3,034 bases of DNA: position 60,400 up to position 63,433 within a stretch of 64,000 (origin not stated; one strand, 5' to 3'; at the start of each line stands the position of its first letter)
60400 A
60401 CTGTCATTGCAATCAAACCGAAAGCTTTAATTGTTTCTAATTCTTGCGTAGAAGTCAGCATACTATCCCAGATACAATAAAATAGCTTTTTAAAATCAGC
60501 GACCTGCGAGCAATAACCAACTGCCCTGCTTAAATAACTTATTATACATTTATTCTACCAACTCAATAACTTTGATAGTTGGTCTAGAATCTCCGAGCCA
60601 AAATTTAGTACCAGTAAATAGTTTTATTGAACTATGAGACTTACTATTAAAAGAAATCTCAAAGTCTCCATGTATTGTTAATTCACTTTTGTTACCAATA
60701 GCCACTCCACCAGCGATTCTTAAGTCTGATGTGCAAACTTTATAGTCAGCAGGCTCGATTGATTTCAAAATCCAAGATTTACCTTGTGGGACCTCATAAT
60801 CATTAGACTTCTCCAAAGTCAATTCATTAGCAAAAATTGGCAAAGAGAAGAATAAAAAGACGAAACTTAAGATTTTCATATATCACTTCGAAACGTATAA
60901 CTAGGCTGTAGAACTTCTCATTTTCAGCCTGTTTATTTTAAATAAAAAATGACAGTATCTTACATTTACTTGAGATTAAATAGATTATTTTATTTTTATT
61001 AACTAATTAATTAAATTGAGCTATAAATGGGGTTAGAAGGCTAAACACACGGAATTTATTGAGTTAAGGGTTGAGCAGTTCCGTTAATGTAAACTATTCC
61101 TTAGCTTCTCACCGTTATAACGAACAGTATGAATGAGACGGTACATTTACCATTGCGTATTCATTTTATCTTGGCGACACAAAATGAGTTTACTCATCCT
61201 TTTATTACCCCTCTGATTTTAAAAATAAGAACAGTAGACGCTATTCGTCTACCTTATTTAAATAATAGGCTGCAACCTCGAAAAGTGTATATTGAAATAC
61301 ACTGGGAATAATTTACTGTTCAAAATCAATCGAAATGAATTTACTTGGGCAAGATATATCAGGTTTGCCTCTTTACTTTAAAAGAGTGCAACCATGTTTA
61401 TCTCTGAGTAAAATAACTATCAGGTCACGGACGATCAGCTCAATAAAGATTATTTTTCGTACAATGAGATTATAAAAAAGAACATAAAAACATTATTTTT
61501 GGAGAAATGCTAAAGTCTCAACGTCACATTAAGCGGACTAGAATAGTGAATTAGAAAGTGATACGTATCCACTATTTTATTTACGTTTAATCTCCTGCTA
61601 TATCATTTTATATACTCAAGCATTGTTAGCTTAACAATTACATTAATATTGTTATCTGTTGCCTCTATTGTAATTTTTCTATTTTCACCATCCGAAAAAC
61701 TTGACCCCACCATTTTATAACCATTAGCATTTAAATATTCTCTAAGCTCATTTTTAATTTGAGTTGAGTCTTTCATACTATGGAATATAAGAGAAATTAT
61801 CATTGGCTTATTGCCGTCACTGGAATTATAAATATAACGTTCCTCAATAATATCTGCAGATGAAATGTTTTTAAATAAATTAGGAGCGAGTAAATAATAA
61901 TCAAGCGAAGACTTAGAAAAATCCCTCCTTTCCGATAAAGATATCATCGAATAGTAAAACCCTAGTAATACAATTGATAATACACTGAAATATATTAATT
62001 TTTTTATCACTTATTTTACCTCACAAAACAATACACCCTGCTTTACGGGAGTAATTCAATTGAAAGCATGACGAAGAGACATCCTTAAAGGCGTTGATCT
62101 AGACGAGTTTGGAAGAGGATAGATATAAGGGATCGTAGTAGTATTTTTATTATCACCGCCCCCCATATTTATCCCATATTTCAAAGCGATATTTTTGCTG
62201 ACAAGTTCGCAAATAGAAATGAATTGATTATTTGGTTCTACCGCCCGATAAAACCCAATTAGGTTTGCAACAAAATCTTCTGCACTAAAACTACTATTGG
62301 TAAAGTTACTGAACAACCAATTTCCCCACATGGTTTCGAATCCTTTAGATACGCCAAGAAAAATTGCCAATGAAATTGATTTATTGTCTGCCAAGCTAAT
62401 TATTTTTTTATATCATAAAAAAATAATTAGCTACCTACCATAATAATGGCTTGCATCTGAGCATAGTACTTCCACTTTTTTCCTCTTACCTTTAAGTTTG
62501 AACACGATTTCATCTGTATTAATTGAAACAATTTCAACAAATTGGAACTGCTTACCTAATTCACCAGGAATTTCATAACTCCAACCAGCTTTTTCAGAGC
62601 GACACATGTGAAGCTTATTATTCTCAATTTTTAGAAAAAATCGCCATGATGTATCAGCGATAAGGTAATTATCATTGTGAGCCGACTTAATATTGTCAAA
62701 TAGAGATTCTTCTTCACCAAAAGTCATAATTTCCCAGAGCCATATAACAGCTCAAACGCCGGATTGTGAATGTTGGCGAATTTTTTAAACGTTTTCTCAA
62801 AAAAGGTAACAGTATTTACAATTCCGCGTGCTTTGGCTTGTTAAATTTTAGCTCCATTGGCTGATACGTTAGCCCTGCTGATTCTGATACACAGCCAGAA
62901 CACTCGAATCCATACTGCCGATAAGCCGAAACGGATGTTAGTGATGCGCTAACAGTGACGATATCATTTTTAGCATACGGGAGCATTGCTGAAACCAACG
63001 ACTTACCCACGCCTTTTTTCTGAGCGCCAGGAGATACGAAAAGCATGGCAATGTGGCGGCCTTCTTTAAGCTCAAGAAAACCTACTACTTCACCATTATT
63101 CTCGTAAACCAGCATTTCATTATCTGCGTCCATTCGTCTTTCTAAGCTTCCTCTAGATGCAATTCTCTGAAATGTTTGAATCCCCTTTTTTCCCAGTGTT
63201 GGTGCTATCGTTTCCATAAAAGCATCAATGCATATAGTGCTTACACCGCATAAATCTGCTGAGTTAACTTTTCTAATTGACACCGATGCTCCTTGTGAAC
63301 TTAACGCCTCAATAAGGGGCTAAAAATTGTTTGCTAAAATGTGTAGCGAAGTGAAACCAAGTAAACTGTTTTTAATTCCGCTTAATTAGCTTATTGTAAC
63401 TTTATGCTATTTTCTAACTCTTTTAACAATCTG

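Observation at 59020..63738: Co-oriented islet of small, mostly secreted or membrane-anchored hypothetical proteins plus GNAT and a standalone lipoyl-domain protein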

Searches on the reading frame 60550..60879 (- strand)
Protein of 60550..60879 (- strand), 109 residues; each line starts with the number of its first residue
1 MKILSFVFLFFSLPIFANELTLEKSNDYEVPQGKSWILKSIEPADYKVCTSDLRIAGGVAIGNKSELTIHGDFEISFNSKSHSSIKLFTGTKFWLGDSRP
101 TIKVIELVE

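Call 3: search_protein_families(library=pfam, proteins=[window:60550-60879:-], max_evalue=1)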
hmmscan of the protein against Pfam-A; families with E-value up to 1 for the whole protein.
window:60550-60879:- (109 aa): 0 families

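Call 4: search_protein_families(library=ncbifam, proteins=[window:60550-60879:-], max_evalue=1)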
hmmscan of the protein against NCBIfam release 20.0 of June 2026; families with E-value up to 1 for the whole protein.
window:60550-60879:- (109 aa): 0 families

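Call 23: search_protein_families(library=padloc, proteins=[window:60550-60879:-], max_evalue=1)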
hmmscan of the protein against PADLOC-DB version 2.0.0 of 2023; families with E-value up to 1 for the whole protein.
window:60550-60879:- (109 aa): 0 families

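Call 24: search_protein_families(library=phrogs, proteins=[window:60550-60879:-], max_evalue=1)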
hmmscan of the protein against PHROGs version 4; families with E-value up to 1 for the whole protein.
window:60550-60879:- (109 aa): 1 family
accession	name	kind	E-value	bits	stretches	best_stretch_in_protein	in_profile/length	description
phrog_34403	-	unknown function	0.36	11.6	1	36-70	60-96/139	-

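Call 80: search_solved_structures(query=window:60550-60879:-, max_evalue=1)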
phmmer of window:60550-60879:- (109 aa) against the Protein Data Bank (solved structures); distinct sequences matched with E-value up to 1: 1.
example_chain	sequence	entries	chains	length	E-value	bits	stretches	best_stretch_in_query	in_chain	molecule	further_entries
8u00_A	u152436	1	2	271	0.39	14.2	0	51-78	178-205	Metallo-beta-lactamase superfamily protein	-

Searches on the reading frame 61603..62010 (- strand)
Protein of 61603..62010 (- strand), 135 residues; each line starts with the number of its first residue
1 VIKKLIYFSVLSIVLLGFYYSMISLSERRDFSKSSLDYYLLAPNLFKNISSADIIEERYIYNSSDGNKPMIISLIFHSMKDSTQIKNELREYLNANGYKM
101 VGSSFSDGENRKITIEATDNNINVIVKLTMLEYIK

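Call 3: search_protein_families(library=pfam, proteins=[window:61603-62010:-], max_evalue=1)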
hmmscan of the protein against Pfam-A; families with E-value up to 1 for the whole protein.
window:61603-62010:- (135 aa): 1 family
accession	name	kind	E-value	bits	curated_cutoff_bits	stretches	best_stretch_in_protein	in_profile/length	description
PF23644.1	YpeD-like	-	0.15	12.5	27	1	70-82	3-15/29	YpeD-like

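Call 4: search_protein_families(library=ncbifam, proteins=[window:61603-62010:-], max_evalue=1)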
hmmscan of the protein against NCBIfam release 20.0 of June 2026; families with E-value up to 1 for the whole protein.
window:61603-62010:- (135 aa): 0 families

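Call 23: search_protein_families(library=padloc, proteins=[window:61603-62010:-], max_evalue=1)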
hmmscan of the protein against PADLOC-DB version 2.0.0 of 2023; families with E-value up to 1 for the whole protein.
window:61603-62010:- (135 aa): 0 families

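Call 24: search_protein_families(library=phrogs, proteins=[window:61603-62010:-], max_evalue=1)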
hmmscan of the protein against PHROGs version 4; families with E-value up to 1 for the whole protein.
window:61603-62010:- (135 aa): 2 families
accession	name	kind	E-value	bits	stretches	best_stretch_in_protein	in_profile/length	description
phrog_20086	-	unknown function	0.048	14.8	1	51-108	17-74/125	-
phrog_25409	-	unknown function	0.085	14.2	1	3-78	2-75/109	-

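Call 81: search_solved_structures(query=window:61603-62010:-, max_evalue=1)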
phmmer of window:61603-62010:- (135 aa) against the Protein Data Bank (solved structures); distinct sequences matched with E-value up to 1: 6.
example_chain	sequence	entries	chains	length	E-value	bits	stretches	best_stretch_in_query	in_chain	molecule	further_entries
5xei_A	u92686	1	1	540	0.041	17.3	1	64-116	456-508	Chromosome partition protein Smc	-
1xew_Y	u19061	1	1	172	0.064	16.7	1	63-116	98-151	SMC protein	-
1xex_B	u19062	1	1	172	0.064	16.7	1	63-116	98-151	SMC protein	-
3kta_B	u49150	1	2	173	0.064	16.7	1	63-116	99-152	Chromosome segregation protein smc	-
5xns_A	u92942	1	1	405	0.16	15.5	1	64-116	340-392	Chromosome partition protein Smc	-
4i99_A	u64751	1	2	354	0.18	15.3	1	64-116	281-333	Chromosome partition protein Smc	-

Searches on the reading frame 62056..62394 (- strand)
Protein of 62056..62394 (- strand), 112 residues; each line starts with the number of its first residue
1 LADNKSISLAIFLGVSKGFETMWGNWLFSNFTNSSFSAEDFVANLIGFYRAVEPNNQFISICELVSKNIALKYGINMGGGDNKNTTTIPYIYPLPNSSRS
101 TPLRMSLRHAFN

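Call 3: search_protein_families(library=pfam, proteins=[window:62056-62394:-], max_evalue=1)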
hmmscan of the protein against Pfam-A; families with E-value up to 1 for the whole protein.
window:62056-62394:- (112 aa): 0 families

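Call 4: search_protein_families(library=ncbifam, proteins=[window:62056-62394:-], max_evalue=1)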
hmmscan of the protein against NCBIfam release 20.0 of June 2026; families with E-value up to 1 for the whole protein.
window:62056-62394:- (112 aa): 0 families

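Call 23: search_protein_families(library=padloc, proteins=[window:62056-62394:-], max_evalue=1)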
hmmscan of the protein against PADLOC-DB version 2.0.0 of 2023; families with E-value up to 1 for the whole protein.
window:62056-62394:- (112 aa): 0 families

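Call 24: search_protein_families(library=phrogs, proteins=[window:62056-62394:-], max_evalue=1)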
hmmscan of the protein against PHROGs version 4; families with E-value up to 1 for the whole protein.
window:62056-62394:- (112 aa): 0 families

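Call 37: search_protein_families(library=pfam, proteins=[window:62056-62394:-], max_evalue=0.1)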
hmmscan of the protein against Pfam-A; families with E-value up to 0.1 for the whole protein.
window:62056-62394:- (112 aa): 0 families

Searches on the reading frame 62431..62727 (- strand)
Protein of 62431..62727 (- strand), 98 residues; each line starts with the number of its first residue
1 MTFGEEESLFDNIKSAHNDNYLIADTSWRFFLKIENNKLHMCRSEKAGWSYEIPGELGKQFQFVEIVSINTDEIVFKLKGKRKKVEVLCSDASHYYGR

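Call 3: search_protein_families(library=pfam, proteins=[window:62431-62727:-], max_evalue=1)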
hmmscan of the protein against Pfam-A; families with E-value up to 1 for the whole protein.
window:62431-62727:- (98 aa): 0 families

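Call 4: search_protein_families(library=ncbifam, proteins=[window:62431-62727:-], max_evalue=1)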
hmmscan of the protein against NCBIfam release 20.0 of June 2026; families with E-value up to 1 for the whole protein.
window:62431-62727:- (98 aa): 0 families

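Call 23: search_protein_families(library=padloc, proteins=[window:62431-62727:-], max_evalue=1)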
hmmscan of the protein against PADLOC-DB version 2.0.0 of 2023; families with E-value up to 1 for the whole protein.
window:62431-62727:- (98 aa): 0 families

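Call 24: search_protein_families(library=phrogs, proteins=[window:62431-62727:-], max_evalue=1)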
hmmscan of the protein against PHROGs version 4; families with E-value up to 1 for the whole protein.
window:62431-62727:- (98 aa): 1 family
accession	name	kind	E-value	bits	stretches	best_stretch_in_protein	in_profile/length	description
phrog_16813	-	unknown function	0.14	13.2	1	36-96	17-78/96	-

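Call 79: search_solved_structures(query=window:62431-62727:-, max_evalue=1)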
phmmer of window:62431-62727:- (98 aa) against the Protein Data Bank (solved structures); distinct sequences matched with E-value up to 1: 1.
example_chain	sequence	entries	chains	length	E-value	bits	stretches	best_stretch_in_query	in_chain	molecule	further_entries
4ldf_A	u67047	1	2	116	0.65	13.5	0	43-92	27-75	GCN5 like acetylase + bromodomain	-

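Call 83: find_homologous_proteins(query=window:62431-62727:-, max_evalue=0.001)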
Query window:62431-62727:- (98 aa): 5 proteins with E <= 0.001 among 5 candidates.
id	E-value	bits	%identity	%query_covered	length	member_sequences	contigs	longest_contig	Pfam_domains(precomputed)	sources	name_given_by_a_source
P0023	1.2e-59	216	99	100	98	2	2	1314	-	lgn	-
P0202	1.6e-44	168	78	100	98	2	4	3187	-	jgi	jgi:hypothetical protein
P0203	1.3e-39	152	67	100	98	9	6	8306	-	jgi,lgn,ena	-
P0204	2.0e-35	139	66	100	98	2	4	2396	-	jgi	jgi:hypothetical protein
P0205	2.4e-34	135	62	100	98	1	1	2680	-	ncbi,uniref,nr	ncbi:hypothetical protein CW749_05545 [Vibrio sp. vnigr-6D03]|uniref:hypothetical protein n=1 Tax=Vi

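Call 84: find_encoding_contigs(protein=P0203, flank=8000, max_places=4)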
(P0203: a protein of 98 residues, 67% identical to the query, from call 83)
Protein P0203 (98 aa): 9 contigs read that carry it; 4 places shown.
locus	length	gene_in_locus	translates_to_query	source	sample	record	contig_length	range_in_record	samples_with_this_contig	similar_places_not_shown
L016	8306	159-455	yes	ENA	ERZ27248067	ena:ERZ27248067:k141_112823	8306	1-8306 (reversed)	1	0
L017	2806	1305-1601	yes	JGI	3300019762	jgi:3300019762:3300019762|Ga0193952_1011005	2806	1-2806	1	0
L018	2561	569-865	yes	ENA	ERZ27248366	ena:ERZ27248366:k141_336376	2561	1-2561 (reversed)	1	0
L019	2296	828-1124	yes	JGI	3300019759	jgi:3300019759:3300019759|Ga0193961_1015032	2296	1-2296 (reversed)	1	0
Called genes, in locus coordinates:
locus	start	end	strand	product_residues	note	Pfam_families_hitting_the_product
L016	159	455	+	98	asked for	-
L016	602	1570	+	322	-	PF00561:Abhydrolase_1, PF12697:Abhydrolase_6 (weak)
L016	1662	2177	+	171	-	-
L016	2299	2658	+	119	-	-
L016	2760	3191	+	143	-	PF24716:WapI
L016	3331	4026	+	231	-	-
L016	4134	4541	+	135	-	-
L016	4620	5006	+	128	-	-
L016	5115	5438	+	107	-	-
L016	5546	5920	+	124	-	-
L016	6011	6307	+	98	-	-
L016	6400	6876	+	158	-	PF13302:Acetyltransf_3 (weak), PF00583:Acetyltransf_1, PF13673:Acetyltransf_10 (weak), PF13508:Acetyltransf_7, PF08445:FR47 (weak)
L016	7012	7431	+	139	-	-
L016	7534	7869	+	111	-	-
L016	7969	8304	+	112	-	?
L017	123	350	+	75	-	PF01320:Colicin_Pyocin (weak)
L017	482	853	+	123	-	PF14119:DUF4288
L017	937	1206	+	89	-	-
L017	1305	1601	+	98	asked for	-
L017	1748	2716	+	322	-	PF00561:Abhydrolase_1, PF12697:Abhydrolase_6 (weak)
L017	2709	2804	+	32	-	?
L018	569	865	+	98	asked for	-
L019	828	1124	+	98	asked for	-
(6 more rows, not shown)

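Call 85: find_encoding_contigs(protein=P0205, flank=5000, max_places=2)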
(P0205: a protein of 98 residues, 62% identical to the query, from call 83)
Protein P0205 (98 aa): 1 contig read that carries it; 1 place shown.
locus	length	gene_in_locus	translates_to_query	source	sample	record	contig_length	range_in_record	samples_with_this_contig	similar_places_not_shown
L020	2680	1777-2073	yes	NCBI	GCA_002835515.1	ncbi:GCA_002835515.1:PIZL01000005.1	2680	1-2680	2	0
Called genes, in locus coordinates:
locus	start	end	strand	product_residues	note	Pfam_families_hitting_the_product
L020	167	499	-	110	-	-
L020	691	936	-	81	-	-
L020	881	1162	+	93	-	-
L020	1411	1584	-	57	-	-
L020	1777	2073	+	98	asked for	-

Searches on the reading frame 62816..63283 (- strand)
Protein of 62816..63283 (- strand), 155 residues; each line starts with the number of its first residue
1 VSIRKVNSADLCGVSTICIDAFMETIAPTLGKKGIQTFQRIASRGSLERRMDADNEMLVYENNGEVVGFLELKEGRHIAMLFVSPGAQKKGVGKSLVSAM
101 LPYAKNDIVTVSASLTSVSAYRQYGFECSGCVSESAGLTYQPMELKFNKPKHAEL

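Call 3: search_protein_families(library=pfam, proteins=[window:62816-63283:-], max_evalue=1)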
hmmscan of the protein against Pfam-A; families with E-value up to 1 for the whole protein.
window:62816-63283:- (155 aa): 6 families
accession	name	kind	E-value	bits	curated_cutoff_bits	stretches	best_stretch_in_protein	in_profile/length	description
PF13673.13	Acetyltransf_10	-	2.9e-29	102.1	23.6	1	27-146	2-127/128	Acetyltransferase (GNAT) domain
PF00583.31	Acetyltransf_1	-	7e-11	42.9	20.7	1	50-126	28-116/116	Acetyltransferase (GNAT) family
PF13508.13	Acetyltransf_7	-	1.3e-10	41.9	27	1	54-127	2-83/84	Acetyltransferase (GNAT) domain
PF13527.13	Acetyltransf_9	-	1.1e-05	25.8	25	1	77-127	74-125/127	Acetyltransferase (GNAT) domain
PF14542.12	Acetyltransf_CG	-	0.0047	17.5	30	1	63-112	8-61/80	GCN5-related N-acetyl-transferase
PF08445.16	FR47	-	0.059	13.8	22.1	1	62-101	8-47/86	FR47-like protein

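Call 4: search_protein_families(library=ncbifam, proteins=[window:62816-63283:-], max_evalue=1)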
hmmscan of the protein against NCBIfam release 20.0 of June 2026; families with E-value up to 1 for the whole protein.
window:62816-63283:- (155 aa): 15 families
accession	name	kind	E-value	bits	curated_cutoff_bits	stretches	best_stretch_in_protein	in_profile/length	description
NF007338.0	PRK09831.1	equivalog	5.2e-12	46.1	146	1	1-128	4-126/150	GNAT family N-acetyltransferase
NF007853.0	PRK10562.1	equivalog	9.6e-08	32.4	125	1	55-131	48-125/146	N-acetyltransferase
NF007807.0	PRK10514.1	equivalog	4.5e-07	29.9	134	1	60-148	56-145/147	acetyltransferase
TIGR01575.1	rimI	equivalog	0.00012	22.2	86.4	1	53-109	30-89/132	ribosomal protein S18-alanine N-acetyltransferase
NF008212.0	PRK10975.1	equivalog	0.00016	21.5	219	1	57-124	141-215/232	dTDP-4-amino-4,6-dideoxy-D-galactose acyltransferase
TIGR02382.1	wecD_rffC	equivalog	0.0019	17.8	195.1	1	57-124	101-175/191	dTDP-4-amino-4,6-dideoxy-D-galactose acyltransferase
NF005840.0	PRK07757.1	equivalog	0.0025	17.7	154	1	56-127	43-119/153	N-acetyltransferase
TIGR03448.1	mycothiol_MshD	equivalog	0.0063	15.9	163.1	1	52-102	43-98/294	mycothiol synthase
NF040501.1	resist_ArsN2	equivalog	0.013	15.2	125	1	54-117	23-90/133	arsenic resistance N-acetyltransferase ArsN2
NF053587.1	SpmdActasePaiA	equivalog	0.039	13.7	250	1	2-96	4-111/172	spermidine/spermine N(1)-acetyltransferase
NF033374.6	AAC_6p_Id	exception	0.055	13.5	320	1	80-135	81-136/149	aminoglycoside N-acetyltransferase AAC(6')-Id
NF043067.1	AAC_6p_group_E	equivalog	0.07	13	140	1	80-118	75-113/140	aminoglycoside 6'-N-acetyltransferase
NF010425.0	PRK13851.1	equivalog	0.076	11.9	461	1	48-115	133-199/344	type IV secretion system protein VirB11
NF040503.1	resist_ArsN1a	equivalog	0.13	12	170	1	47-130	37-137/159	arsinothricin resistance N-acetyltransferase ArsN1 family A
TIGR03585.1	PseH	equivalog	0.17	11.9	93.1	1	50-110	46-110/156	UDP-4-amino-4,6-dideoxy-N-acetyl-beta-L-altrosamine N-acetyltransferase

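Call 23: search_protein_families(library=padloc, proteins=[window:62816-63283:-], max_evalue=1)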
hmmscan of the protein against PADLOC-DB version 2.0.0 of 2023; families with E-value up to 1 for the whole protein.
window:62816-63283:- (155 aa): 0 families

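Call 24: search_protein_families(library=phrogs, proteins=[window:62816-63283:-], max_evalue=1)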
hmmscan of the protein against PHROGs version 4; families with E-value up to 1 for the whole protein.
window:62816-63283:- (155 aa): 8 families
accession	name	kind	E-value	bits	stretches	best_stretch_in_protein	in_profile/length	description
phrog_1249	-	other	1e-10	42.6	1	1-133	8-153/180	acetyltransferase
phrog_3810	-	other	1.9e-06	28.9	1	45-128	49-144/155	acetyltransferase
phrog_8663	-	unknown function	1.7e-05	24.9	1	36-106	176-250/314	-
phrog_13728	-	other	0.0011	19.9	1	54-129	42-125/144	acetyltransferase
phrog_11841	-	other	0.015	15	1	1-127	9-140/502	acetyltransferase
phrog_7861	-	other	0.096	13.3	1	72-150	50-131/159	acetyltransferase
phrog_5794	-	unknown function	0.13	14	0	117-137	72-92/93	-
phrog_20485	-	unknown function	0.42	9.3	1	74-138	309-373/965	-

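Call 82: search_solved_structures(query=window:62816-63283:-, max_evalue=0.001)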
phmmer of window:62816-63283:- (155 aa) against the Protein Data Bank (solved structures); distinct sequences matched with E-value up to 0.001: 1.
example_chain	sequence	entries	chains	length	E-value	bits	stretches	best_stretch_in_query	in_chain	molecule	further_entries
2kcw_A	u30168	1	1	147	0.00099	22.5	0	63-132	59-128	Uncharacterized acetyltransferase yjaB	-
